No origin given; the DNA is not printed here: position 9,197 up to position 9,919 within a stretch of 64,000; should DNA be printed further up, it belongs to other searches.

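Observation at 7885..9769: RsbW-like anti-sigma kinase translationally coupled to a sensor-less GGDEF-EAL protein, with no anti-anti-sigma (STAS) partner in sight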

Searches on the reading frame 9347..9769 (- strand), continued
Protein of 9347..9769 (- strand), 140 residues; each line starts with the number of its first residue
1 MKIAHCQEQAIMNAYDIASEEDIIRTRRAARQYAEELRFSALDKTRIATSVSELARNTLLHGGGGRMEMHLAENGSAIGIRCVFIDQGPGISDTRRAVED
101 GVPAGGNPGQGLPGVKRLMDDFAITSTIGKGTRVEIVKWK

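Call 39: find_related_loci(query=window:9350-9736:-, collection=metagenome_contigs, flank=8000)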
Query window:9350-9736:- (129 aa) in metagenome_contigs; peptide patterns used: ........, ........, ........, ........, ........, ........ (x = any residue, [..] = any of these).
600 stretches matched a pattern (row limit reached: there are more); 4 encode a relative of the query (tblastn E <= 1e-3); 4 distinct loci.
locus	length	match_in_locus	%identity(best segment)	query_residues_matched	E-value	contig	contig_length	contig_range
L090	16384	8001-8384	45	5-129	2e-27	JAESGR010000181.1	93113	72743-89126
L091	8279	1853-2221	43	6-128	3e-27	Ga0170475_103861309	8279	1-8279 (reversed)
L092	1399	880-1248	46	6-128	5e-27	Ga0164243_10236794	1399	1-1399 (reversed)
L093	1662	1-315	46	24-128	1e-20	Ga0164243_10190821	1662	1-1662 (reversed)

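Call 45: find_homologous_proteins(query=L087:2419-2811:+, max_evalue=1e-10)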
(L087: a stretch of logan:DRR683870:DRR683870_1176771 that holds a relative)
Query L087:2419-2811:+ (130 aa): 1589 proteins with E <= 1e-10 among 1619 candidates; the best 120 are listed.
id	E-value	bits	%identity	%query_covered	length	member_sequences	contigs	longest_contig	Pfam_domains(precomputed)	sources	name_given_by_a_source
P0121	7.3e-73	260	100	100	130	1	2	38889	PF01740.27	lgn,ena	-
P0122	1.8e-62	227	88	100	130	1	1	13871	PF01740.27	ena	-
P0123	1.4e-61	224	88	99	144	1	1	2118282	PF01740.27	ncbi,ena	-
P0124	8.4e-50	186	75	97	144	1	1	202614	PF01740.27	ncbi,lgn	-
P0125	4.6e-49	184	73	99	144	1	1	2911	PF01740.27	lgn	-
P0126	1.7e-43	166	69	92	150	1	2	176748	PF01740.27,PF13466.13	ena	-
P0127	7.4e-43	164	71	90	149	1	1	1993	PF01740.27,PF13466.13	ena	-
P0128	5.0e-42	161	66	96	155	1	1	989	PF01740.27,PF13466.13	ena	-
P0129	9.8e-42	160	62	98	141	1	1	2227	PF01740.27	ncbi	-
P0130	1.9e-41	159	67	96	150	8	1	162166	PF01740.27,PF13466.13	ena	-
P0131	2.0e-41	159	66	96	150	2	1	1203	PF01740.27,PF13466.13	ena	-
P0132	2.2e-41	159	65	96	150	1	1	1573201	PF01740.27,PF13466.13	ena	-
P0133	2.4e-41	159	64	93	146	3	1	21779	PF01740.27,PF13466.13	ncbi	-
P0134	2.9e-41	158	63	98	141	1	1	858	PF01740.27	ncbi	-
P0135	3.2e-41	158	67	92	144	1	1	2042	PF01740.27,PF13466.13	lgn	-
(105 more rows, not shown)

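Call 53: search_protein_families(library=pfam, proteins=[L010:11374-13530:+, L047:8831-10570:+, L008:11426-13978:+, L087:1199-2422:+, L087:3218-4261:+, L087:4258-5715:+, L087:5892-6233:+], max_evalue=0.01)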
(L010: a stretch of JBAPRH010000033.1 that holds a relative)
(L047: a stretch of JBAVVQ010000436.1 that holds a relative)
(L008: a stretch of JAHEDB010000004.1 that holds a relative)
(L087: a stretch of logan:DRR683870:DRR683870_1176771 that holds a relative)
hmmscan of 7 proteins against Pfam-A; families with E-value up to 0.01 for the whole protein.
L010:11374-13530:+ (719 aa): 6 families
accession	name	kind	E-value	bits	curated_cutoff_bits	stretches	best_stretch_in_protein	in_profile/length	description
PF02518.31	HATPase_c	-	3e-40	137.5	26.4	2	335-443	2-109/111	Histidine kinase-, DNA gyrase B-, and HSP90-like ATPase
PF00072.30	Response_reg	-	3.1e-30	105.1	30.2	2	586-686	1-99/111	Response regulator receiver domain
PF13581.12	HATPase_c_2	-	8.7e-19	68.2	27.4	2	20-131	7-125/127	Histidine kinase-like ATPase domain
PF00512.31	HisKA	-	8e-18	64.7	26.9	1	221-288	2-66/66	His Kinase A (phospho-acceptor) domain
PF13589.12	HATPase_c_3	-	1.1e-05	25.9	25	0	341-409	5-75/137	Histidine kinase-, DNA gyrase B-, and HSP90-like ATPase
PF20161.5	VpsR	-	0.0073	16.5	23.7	0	479-523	23-66/121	VpsR domain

L047:8831-10570:+ (580 aa): 4 families
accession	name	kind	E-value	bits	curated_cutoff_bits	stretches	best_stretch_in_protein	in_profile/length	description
PF02518.31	HATPase_c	-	4.7e-42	143.4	26.4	2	335-445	2-109/111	Histidine kinase-, DNA gyrase B-, and HSP90-like ATPase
PF00512.31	HisKA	-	8.5e-20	71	26.9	1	221-288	2-66/66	His Kinase A (phospho-acceptor) domain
PF00072.30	Response_reg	-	1.4e-18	67.6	30.2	1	464-565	1-101/111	Response regulator receiver domain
PF13581.12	HATPase_c_2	-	6.4e-17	62.2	27.4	1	26-142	7-127/127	Histidine kinase-like ATPase domain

L008:11426-13978:+ (851 aa): 5 families
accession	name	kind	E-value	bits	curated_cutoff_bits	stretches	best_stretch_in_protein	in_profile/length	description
PF08447.18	PAS_3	-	1.2e-31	109.2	25.6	2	287-374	1-88/89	PAS fold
PF02518.31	HATPase_c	-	1.4e-28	100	26.4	1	514-624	1-110/111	Histidine kinase-, DNA gyrase B-, and HSP90-like ATPase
PF00072.30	Response_reg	-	5e-25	88.3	30.2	1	653-763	2-110/111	Response regulator receiver domain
PF00512.31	HisKA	-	4.3e-18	65.6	26.9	1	401-467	1-66/66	His Kinase A (phospho-acceptor) domain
PF23198.2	PDE8A_N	-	0.0012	19.2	29.6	1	661-735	22-97/147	PDE8A-like, N-terminal domain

L087:1199-2422:+ (407 aa): 7 families
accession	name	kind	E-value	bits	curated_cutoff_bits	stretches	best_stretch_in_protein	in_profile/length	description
PF00989.32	PAS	-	9.9e-17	61.4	22.6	1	146-257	2-112/113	PAS fold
PF13426.13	PAS_9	-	4.1e-15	56.4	27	1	156-260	2-103/103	PAS domain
PF01740.26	STAS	-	1.1e-14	54.5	22.6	1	285-373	6-94/106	STAS domain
PF14361.12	RsbRD_N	-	6.8e-08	33.6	24.3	1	12-110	2-100/104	RsbT co-antagonist protein rsbRD N-terminal domain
PF13188.13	PAS_8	-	8.3e-06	26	21.8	1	146-192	2-45/65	PAS domain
PF24820.1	Diguanyl_cycl_sensor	-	2.8e-05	24.5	28.1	1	151-243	2-96/109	Diguanylate cyclase-like sensor domain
PF08448.16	PAS_4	-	0.00016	22.3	23.1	1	153-215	3-65/110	PAS fold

L087:3218-4261:+ (347 aa): 4 families
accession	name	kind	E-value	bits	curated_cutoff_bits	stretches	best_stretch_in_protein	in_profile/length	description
PF13581.12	HATPase_c_2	-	6.7e-15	55.7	27.4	1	13-119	7-116/127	Histidine kinase-like ATPase domain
PF07228.17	SpoIIE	-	3.6e-12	47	25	1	181-305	3-136/192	Stage II sporulation protein E (SpoIIE)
PF02518.31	HATPase_c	-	1.3e-05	26.1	26.4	1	38-117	6-89/111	Histidine kinase-, DNA gyrase B-, and HSP90-like ATPase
PF13672.11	PP2C_2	-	0.00076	19.5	24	0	174-234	15-72/209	Protein phosphatase 2C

L087:4258-5715:+ (485 aa): 3 families
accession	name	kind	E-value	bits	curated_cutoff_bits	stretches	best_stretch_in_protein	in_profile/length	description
PF00563.25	EAL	-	5.5e-71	239.1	31.3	1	217-450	3-236/236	EAL domain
PF00990.26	GGDEF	-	8.7e-47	159.3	23.8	1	41-192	2-156/161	Diguanylate cyclase, GGDEF domain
PF22335.1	Cas10-Cmr2_palm2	-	0.0056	17.2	27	0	118-192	57-125/133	Cas10/Cmr2, second palm domain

L087:5892-6233:+ (113 aa): 0 families

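Call 54: find_encoding_contigs(protein=P0011, flank=7000, max_places=1)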
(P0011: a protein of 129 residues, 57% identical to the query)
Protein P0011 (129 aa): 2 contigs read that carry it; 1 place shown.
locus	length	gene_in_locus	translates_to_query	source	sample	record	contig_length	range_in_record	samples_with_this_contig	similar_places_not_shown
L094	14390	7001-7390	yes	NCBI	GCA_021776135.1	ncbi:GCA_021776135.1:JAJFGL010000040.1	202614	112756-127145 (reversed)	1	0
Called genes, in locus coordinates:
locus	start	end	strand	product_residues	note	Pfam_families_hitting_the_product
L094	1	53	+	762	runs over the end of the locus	PF00092:VWA (weak)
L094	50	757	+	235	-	PF00230:MIP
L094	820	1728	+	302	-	PF00892:EamA, PF04142:Nuc_sug_transp (weak), PF00892:EamA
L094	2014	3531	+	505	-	PF01425:Amidase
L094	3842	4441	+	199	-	PF00665:rve (faint), PF13610:DDE_Tnp_IS240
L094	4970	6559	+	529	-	PF00989:PAS, PF08448:PAS_4 (weak), PF13426:PAS_9, PF00989:PAS (weak), PF08448:PAS_4, PF13426:PAS_9, PF08447:PAS_3, PF01740:STAS, +2 more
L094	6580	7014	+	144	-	PF01740:STAS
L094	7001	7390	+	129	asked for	PF13581:HATPase_c_2, PF02518:HATPase_c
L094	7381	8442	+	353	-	PF13581:HATPase_c_2, PF07228:SpoIIE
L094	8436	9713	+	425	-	PF00512:HisKA, PF02518:HATPase_c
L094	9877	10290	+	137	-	PF00072:Response_reg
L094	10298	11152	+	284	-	PF00072:Response_reg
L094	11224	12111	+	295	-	PF00072:Response_reg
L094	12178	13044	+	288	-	PF00512:HisKA, PF13581:HATPase_c_2 (weak), PF02518:HATPase_c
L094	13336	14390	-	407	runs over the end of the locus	PF13458:Peripla_BP_6 (weak)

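Call 55: find_encoding_contigs(protein=P0024, flank=7000, max_places=1)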
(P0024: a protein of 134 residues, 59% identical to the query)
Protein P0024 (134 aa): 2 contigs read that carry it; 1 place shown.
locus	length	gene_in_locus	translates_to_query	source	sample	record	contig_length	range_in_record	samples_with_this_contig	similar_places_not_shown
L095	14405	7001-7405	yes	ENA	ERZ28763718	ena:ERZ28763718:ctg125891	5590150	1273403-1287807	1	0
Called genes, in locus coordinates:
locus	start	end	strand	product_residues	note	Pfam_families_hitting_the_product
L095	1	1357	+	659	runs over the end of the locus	PF25837:Apionate_lact_N, PF25838:Apionate_lact_M, PF25839:Apionate_lact_C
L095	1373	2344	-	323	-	PF00389:2-Hacid_dh, PF02826:2-Hacid_dh_C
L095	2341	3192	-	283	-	PF04909:Amidohydro_2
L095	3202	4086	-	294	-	PF02826:2-Hacid_dh_C (faint), PF03446:NAD_binding_2, PF03807:F420_oxidored, PF14833:NAD_binding_11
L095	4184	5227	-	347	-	PF02574:S-methyl_trans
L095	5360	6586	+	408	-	PF00989:PAS, PF08448:PAS_4 (weak), PF13188:PAS_8 (weak), PF13426:PAS_9, PF01740:STAS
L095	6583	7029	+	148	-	PF01740:STAS, PF13466:STAS_2 (weak)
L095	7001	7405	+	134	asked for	PF13581:HATPase_c_2, PF02518:HATPase_c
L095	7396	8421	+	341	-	PF13581:HATPase_c_2, PF07228:SpoIIE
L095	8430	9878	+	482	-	PF00990:GGDEF, PF00563:EAL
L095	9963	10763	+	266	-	PF04248:NTP_transf_9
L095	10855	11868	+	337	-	PF14842:FliG_N, PF14841:FliG_M, PF01706:FliG_C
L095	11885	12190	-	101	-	PF05050:Methyltransf_21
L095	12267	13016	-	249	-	PF13358:DDE_3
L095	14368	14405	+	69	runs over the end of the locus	PF00313:CSD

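Call 56: find_encoding_contigs(protein=P0010, flank=7000, max_places=1)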
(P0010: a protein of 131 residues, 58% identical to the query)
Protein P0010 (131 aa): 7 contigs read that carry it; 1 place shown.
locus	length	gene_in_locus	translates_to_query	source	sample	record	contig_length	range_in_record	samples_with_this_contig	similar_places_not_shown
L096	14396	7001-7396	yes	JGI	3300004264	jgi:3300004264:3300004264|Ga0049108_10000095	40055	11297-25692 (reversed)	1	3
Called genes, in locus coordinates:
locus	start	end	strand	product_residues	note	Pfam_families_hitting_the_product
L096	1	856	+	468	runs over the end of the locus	PF01966:HD (weak), PF13286:HD_assoc (faint)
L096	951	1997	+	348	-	PF00211:Guanylate_cyc, PF13239:2TM (weak)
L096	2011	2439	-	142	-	PF13302:Acetyltransf_3, PF13527:Acetyltransf_9 (weak), PF00583:Acetyltransf_1, PF13673:Acetyltransf_10, PF13508:Acetyltransf_7, PF14542:Acetyltransf_CG (faint), PF08445:FR47 (weak)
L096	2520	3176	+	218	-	PF12900:Pyridox_ox_2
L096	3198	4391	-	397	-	PF03616:Glt_symporter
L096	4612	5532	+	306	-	PF03976:PPK2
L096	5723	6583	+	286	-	PF00989:PAS, PF13426:PAS_9, PF01740:STAS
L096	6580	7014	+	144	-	PF01740:STAS, PF13466:STAS_2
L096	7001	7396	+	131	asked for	PF13581:HATPase_c_2, PF02518:HATPase_c (weak)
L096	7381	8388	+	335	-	PF13581:HATPase_c_2, PF07228:SpoIIE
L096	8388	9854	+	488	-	PF00990:GGDEF, PF00563:EAL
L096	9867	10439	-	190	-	PF17851:GH43_C2 (weak), PF07081:DUF1349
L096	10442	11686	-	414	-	PF00266:Aminotran_5, PF22580:KYNU_C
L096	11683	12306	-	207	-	PF04199:Cyclase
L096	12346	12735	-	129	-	PF00903:Glyoxalase, PF18029:Glyoxalase_6 (weak)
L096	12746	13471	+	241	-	PF08713:DNA_alkylation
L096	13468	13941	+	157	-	PF04073:tRNA_edit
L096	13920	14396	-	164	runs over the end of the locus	PF01047:MarR (weak), PF12802:MarR_2, PF13404:HTH_AsnC-type, PF13412:HTH_24, PF25212:HVO_A0114 (weak), PF12840:HTH_20 (faint), PF01037:AsnC_trans_reg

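Call 73: predict_structure(alignment_id=A1)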
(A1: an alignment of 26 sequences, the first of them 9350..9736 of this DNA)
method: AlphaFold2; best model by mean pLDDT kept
length: 129 residues; sequences in the alignment: 26
mean_pLDDT: 92.0   pTM: 0.87
mean pLDDT of the five models: 92.0, 91.8, 90.7, 90.6, 89.8
residues with pLDDT >= 90: 104; 70-90: 16; 50-70: 5; < 50: 4
segments of 3 or more residues with pLDDT < 50: 92-95
pLDDT, mean of each block of 10 residues (from residue 1): 94 98 98 98 95 96 95 94 83 57 95 94 98
secondary structure, 60 per line:
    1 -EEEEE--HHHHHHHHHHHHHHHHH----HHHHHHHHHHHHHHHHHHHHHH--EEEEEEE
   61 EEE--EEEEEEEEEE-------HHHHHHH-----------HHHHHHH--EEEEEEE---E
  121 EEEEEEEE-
elements in order: E2-6 H9-25 H30-51 E54-63 E66-75 H83-89 H101-107 E110-116 E120-128

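Call 76: fold_search(model_id=the predicted structure, library=pdb)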
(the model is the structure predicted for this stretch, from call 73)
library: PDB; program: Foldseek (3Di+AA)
matches with E <= 10: 546; with E <= 0.001: 52
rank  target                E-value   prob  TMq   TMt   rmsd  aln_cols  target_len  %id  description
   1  1tid_C                6.0e-08  1.00  0.78  0.76   2.8       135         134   22  Crystal Structures of the ADP and ATP bound forms of the Bacillus Anti-sigma factor SpoIIAB in complex with the Anti-a (released 2004-06-15)
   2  1th8_A                1.7e-07  1.00  0.76  0.74   3.2       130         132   23  Crystal Structures of the ADP and ATP bound forms of the Bacillus Anti-sigma factor SpoIIAB in complex with the Anti-a (released 2004-06-15)
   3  1l0o_A                1.8e-07  1.00  0.74  0.68   3.8       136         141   22  Crystal Structure of the Bacillus stearothermophilus Anti-Sigma Factor SpoIIAB with the Sporulation Sigma Factor Sigma (released 2002-04-03)
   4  1til_E                4.3e-07  1.00  0.78  0.73   3.0       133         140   22  Crystal Structures of the ADP and ATP bound forms of the Bacillus Anti-sigma factor SpoIIAB in complex with the Anti-a (released 2004-06-15)
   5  1thn_A                1.4e-06  1.00  0.77  0.73   3.6       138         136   22  Crystal Structures of the ADP and ATP bound forms of the Bacillus Anti-sigma factor SpoIIAB in complex with the Anti-a (released 2004-06-15)
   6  1tid_A                1.9e-06  1.00  0.74  0.70   3.9       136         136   22  Crystal Structures of the ADP and ATP bound forms of the Bacillus Anti-sigma factor SpoIIAB in complex with the Anti-a (released 2004-06-15)
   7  9jfj_C                3.9e-05  1.00  0.55  0.34  11.3       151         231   20  Crystal structure of the cytoplasmic domain of ZraS in ADP-bound form (released 2025-03-26)
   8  6rfv_B                4.6e-05  1.00  0.57  0.34   9.5       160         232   19  Revisiting pH-gated conformational switch. Complex HK853-RR468 pH 7 (released 2020-02-19)
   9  6rh0_B                5.9e-05  1.00  0.60  0.36  10.9       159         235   18  Revisiting pH-gated conformational switch. Complex HK853-RR468 pH 5.5 (released 2020-02-19)
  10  9jfj_A                6.2e-05  1.00  0.55  0.34  11.4       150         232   19  Crystal structure of the cytoplasmic domain of ZraS in ADP-bound form (released 2025-03-26)
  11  5uht_A                7.0e-05  1.00  0.57  0.34  10.3       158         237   19  Structure of the Thermotoga maritima HK853-BeF3-RR468 complex at pH 5.0 (released 2017-12-27)
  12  6m37_A                8.9e-05  1.00  0.65  0.74   3.8       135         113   15  The crystal structure of B. subtilis RsbV/RsbW complex in the hexagonal crystal form (released 2020-07-15)
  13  6azr_A                8.9e-05  1.00  0.55  0.33  10.2       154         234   19  Crystal structure of the T264A HK853cp-BeF3-RR468 complex (released 2017-12-27)
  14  3dge_A                1.0e-04  1.00  0.60  0.35  10.0       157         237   18  Structure of a histidine kinase-response regulator complex reveals insights into Two-component signaling and a novel c (released 2009-07-07)
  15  6m37_C                1.4e-04  1.00  0.66  0.73   3.7       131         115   15  The crystal structure of B. subtilis RsbV/RsbW complex in the hexagonal crystal form (released 2020-07-15)
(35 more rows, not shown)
